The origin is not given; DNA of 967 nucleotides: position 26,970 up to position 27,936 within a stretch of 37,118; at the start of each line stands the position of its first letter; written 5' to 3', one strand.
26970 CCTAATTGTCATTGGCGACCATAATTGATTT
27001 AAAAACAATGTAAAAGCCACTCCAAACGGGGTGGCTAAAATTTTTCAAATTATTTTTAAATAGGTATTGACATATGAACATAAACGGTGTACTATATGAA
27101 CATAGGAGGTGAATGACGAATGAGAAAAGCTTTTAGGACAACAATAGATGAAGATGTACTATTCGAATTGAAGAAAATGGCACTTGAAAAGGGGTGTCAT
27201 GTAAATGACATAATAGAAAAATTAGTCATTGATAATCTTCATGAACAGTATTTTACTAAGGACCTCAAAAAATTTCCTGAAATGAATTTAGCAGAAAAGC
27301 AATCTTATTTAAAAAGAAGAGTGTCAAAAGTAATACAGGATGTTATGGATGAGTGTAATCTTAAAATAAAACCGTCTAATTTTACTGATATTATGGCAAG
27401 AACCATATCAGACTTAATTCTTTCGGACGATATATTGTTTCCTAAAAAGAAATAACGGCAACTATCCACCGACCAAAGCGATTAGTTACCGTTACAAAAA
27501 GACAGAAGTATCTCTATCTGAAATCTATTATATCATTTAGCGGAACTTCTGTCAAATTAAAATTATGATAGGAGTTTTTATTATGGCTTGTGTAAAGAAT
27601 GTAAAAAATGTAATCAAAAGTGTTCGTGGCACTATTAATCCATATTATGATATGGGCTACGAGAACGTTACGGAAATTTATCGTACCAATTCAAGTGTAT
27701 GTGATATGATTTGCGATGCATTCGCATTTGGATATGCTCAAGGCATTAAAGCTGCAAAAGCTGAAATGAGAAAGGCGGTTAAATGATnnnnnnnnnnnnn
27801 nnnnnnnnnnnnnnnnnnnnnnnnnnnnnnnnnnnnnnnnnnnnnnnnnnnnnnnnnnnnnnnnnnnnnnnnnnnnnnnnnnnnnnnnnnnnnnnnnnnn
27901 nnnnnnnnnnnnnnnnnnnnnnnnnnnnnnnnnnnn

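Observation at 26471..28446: Self-contained 2-kb island between the tail chaperone genes and the tape measure gene, with a P22 sieA/immI-like architecture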

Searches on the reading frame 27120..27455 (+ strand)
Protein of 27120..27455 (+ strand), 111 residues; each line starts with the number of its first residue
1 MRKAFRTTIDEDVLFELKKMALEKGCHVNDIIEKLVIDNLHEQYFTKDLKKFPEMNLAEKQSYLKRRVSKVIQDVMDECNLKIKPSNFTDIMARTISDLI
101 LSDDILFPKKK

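Call 5: search_protein_families(library=pfam, proteins=[window:27120-27455:+], max_evalue=0.1)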
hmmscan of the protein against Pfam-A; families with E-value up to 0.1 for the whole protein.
window:27120-27455:+ (111 aa): 2 families
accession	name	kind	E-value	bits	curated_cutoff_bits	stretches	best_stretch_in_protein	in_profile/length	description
PF03876.22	SHS2_Rpb7-N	-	0.072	13.7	24.8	0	78-101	1-24/57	SHS2 domain found in N terminus of Rpb7p/Rpc25p/MJ0397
PF13926.11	DUF4211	-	0.081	13.5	27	1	12-87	58-122/137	Domain of unknown function (DUF4211)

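Call 6: search_protein_families(library=phrogs, proteins=[window:27120-27455:+], max_evalue=0.1)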
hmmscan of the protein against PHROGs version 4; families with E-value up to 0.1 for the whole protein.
window:27120-27455:+ (111 aa): 3 families
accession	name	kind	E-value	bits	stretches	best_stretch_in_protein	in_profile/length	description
phrog_3180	-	transcription regulation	8e-08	33.1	1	1-36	4-39/50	Arc-like repressor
phrog_582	-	transcription regulation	0.03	15.6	1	3-43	58-98/105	Arc-like repressor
phrog_10506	-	unknown function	0.046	14.7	1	3-53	140-192/205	-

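Call 27: search_solved_structures(query=window:27120-27455:+, max_evalue=10, show_alignments=2)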
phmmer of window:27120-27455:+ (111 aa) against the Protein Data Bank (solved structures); distinct sequences matched with E-value up to 10: 6.
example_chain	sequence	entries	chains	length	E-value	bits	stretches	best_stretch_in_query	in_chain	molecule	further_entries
8skx_A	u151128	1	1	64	0.41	14.2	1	22-55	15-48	Miniprotein HHH_rd4_0518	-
2pmz_A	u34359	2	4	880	0.43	14.2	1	33-95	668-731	DNA-directed RNA polymerase subunit A | DNA-directed RNA polymerase subunit A'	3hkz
2waq_A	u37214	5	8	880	0.44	14.1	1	33-95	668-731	DNA-DIRECTED RNA POLYMERASE RPO1N SUBUNIT | DNA-DIRECTED RNA POLYMERASE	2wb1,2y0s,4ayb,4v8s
4hv0_A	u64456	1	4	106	0.88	13.2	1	7-51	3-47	AvtR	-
4y60_C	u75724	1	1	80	1.4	12.5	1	39-86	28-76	Transcription factor SOX-18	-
6bzb_A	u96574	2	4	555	1.5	12.4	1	14-76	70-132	Glucose-6-phosphate isomerase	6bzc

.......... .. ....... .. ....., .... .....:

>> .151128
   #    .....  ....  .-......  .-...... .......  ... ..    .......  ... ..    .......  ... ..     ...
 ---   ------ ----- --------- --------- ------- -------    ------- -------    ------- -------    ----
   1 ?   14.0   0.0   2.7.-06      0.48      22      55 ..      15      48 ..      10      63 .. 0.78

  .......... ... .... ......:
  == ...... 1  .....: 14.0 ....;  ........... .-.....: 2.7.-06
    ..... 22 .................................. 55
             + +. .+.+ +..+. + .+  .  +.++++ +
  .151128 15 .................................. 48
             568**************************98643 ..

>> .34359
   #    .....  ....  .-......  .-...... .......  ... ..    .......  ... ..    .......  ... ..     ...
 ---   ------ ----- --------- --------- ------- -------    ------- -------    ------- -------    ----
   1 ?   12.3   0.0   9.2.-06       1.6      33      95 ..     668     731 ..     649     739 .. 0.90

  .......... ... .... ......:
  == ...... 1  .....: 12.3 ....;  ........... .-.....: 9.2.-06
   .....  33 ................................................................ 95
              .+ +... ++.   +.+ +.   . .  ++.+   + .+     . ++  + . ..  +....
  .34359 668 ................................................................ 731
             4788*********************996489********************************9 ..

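Call 29: search_protein_families(library=padloc, proteins=[window:27120-27455:+], max_evalue=0.01)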
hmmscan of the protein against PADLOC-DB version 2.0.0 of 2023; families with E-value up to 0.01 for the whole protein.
window:27120-27455:+ (111 aa): 1 family
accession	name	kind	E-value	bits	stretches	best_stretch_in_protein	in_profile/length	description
PDLC04391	PDC-M07A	-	0.0017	15.4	1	31-98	220-286/412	-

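Call 68: search_protein_families(library=ncbifam, proteins=[window:27120-27455:+], max_evalue=0.01)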
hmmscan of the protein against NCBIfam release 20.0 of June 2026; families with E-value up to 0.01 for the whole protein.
window:27120-27455:+ (111 aa): 0 families

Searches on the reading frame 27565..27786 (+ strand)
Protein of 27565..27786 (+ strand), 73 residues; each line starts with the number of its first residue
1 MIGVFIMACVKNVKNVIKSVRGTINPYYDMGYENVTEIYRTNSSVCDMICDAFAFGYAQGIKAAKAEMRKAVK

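Call 5: search_protein_families(library=pfam, proteins=[window:27565-27786:+], max_evalue=0.1)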
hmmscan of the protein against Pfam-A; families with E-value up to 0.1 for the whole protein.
window:27565-27786:+ (73 aa): 1 family
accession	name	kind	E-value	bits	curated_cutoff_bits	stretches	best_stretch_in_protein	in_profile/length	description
PF04293.20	SpoVR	-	0.06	12.5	27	1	5-43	285-322/407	SpoVR like protein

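Call 6: search_protein_families(library=phrogs, proteins=[window:27565-27786:+], max_evalue=0.1)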
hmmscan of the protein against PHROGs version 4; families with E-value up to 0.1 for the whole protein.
window:27565-27786:+ (73 aa): 0 families

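Call 29: search_protein_families(library=padloc, proteins=[window:27586-27786:+], max_evalue=0.01)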
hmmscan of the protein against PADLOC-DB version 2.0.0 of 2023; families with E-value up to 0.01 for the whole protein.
window:27586-27786:+ (66 aa): 0 families

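Call 36: find_homologous_proteins(query=window:27586-27786:+, max_evalue=0.001)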
Query window:27586-27786:+ (66 aa): 14 proteins with E <= 0.001 among 14 candidates.
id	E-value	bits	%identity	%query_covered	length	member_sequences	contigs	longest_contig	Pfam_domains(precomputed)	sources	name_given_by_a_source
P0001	1.3e-35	137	97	100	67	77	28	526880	-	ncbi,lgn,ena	-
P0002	3.7e-34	133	95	100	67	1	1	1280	-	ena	-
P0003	7.1e-34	132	92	100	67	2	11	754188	-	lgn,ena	-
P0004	5.3e-33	129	91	100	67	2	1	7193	-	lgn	-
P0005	3.4e-31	123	86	100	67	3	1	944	-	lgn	-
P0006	1.1e-27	112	79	100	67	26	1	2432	-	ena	-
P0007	5.6e-24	101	73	100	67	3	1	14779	-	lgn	-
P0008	2.0e-23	99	71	100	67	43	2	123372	-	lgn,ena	-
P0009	3.9e-22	95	70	100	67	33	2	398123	-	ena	-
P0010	1.5e-18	84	100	61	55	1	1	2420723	-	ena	-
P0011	2.2e-18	83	63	100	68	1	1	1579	-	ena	-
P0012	6.3e-14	69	80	67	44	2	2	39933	-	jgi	jgi:hypothetical protein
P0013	2.2e-13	67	62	92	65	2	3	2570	-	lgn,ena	-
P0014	4.2e-13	67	59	92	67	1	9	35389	-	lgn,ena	-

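Call 55: predict_structure(alignment_id=A3)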
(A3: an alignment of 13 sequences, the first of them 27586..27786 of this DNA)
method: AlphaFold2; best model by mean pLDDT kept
length: 66 residues; sequences in the alignment: 13
mean_pLDDT: 70.7   pTM: 0.41
mean pLDDT of the five models: 70.7, 70.3, 70.2, 68.0, 67.0
residues with pLDDT >= 90: 0; 70-90: 40; 50-70: 18; < 50: 8
segments of 3 or more residues with pLDDT < 50: 1-4
pLDDT, mean of each block of 10 residues (from residue 1): 50 53 68 82 84 86 75
secondary structure, 60 per line:
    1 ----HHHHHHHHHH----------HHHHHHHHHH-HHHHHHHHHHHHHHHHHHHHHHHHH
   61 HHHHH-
elements in order: H5-14 H25-34 H36-65

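Call 58: fold_search(model_id=the predicted structure, library=pdb)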
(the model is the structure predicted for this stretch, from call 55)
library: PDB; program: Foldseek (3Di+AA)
matches with E <= 10: 1; with E <= 0.001: 0
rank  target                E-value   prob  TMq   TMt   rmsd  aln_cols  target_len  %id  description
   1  3l8i_C                8.6e+00  0.06  0.34  0.13  10.9        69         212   22  Crystal structure of CCM3, a cerebral cavernous malformation protein critical for vascular integrity (released 2010-05-19)

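Call 68: search_protein_families(library=ncbifam, proteins=[window:27586-27786:+], max_evalue=0.01)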
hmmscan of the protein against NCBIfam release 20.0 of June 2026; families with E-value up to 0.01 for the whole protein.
window:27586-27786:+ (66 aa): 1 family
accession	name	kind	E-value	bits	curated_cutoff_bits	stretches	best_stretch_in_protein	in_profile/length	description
NF033762.1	social_mot_Tgl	equivalog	0.0078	15.6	225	1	5-65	155-212/252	social motility TPR repeat lipoprotein Tgl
